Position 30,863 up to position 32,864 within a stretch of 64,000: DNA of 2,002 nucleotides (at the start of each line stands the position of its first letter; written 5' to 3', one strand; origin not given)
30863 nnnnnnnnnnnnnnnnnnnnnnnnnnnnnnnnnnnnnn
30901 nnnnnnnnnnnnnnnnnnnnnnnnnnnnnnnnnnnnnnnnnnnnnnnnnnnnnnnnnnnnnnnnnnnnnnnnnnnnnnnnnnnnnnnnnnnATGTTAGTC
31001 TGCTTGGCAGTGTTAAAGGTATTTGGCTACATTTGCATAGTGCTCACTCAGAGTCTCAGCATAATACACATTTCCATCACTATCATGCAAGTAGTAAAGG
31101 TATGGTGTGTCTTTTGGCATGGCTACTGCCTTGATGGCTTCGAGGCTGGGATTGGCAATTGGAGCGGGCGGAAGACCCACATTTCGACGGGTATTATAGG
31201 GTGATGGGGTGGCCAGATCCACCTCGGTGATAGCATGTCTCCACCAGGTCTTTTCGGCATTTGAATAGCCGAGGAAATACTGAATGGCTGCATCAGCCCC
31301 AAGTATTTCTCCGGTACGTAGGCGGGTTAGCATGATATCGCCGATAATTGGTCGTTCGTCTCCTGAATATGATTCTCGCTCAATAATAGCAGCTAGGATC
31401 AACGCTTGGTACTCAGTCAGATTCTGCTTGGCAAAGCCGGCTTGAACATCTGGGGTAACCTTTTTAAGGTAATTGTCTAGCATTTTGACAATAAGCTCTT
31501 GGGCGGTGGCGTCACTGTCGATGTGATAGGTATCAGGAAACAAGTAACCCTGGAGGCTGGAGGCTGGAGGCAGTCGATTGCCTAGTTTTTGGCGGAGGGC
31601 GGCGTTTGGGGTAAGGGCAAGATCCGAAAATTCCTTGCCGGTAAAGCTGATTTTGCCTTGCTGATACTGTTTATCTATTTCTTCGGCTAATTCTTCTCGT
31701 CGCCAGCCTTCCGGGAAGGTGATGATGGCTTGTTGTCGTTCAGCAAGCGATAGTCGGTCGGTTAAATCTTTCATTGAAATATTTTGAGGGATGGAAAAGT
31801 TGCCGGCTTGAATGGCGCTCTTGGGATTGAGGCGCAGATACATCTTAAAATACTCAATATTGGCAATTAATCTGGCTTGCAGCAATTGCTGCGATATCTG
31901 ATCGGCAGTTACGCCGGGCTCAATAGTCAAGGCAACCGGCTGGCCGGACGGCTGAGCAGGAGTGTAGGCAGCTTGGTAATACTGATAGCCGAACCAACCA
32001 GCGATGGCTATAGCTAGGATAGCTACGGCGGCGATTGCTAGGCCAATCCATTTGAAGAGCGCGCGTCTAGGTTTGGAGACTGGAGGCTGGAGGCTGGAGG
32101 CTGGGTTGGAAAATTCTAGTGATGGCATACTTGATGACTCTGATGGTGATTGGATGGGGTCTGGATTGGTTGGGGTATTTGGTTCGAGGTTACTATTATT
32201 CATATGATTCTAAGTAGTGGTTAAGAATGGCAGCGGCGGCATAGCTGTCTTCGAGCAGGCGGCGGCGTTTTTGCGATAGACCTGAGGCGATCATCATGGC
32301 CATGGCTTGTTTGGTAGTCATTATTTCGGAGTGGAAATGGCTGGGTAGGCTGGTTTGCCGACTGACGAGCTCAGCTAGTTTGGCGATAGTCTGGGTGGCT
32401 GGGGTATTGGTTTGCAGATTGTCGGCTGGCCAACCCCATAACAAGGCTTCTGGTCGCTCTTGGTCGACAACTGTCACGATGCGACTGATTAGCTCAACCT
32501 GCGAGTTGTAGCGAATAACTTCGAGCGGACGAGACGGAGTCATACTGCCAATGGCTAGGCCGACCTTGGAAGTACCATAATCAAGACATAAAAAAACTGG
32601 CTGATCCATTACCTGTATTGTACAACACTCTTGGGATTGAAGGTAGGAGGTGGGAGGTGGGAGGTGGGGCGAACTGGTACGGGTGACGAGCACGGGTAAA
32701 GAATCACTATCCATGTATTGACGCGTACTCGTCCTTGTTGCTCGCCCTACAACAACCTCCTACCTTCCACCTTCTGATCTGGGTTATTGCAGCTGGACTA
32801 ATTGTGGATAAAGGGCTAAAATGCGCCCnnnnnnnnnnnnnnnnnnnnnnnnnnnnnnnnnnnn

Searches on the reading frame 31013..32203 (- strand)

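Call 49: search_protein_families(library=pfam, proteins=[window:31013-32203:-], max_evalue=0.001)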
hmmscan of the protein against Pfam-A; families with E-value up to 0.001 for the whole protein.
window:31013-32203:- (396 aa): 1 family
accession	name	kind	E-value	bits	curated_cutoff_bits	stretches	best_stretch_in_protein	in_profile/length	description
PF02618.21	YceG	-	7.3e-71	239.3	32.4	1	92-394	1-275/275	YceG-like family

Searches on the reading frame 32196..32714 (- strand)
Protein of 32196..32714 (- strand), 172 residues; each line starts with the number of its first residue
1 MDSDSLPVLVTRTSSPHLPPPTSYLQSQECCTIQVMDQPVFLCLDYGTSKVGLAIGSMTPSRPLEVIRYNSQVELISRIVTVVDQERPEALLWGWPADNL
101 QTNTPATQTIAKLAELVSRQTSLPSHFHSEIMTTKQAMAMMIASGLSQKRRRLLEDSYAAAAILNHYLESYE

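Call 49: search_protein_families(library=pfam, proteins=[window:32196-32714:-], max_evalue=0.001)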
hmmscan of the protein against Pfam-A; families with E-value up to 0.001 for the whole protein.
window:32196-32714:- (172 aa): 1 family
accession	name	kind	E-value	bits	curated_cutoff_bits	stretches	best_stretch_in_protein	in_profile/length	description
PF03652.20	RuvX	-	1.8e-24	87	29.2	1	41-169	3-133/134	Holliday junction resolvase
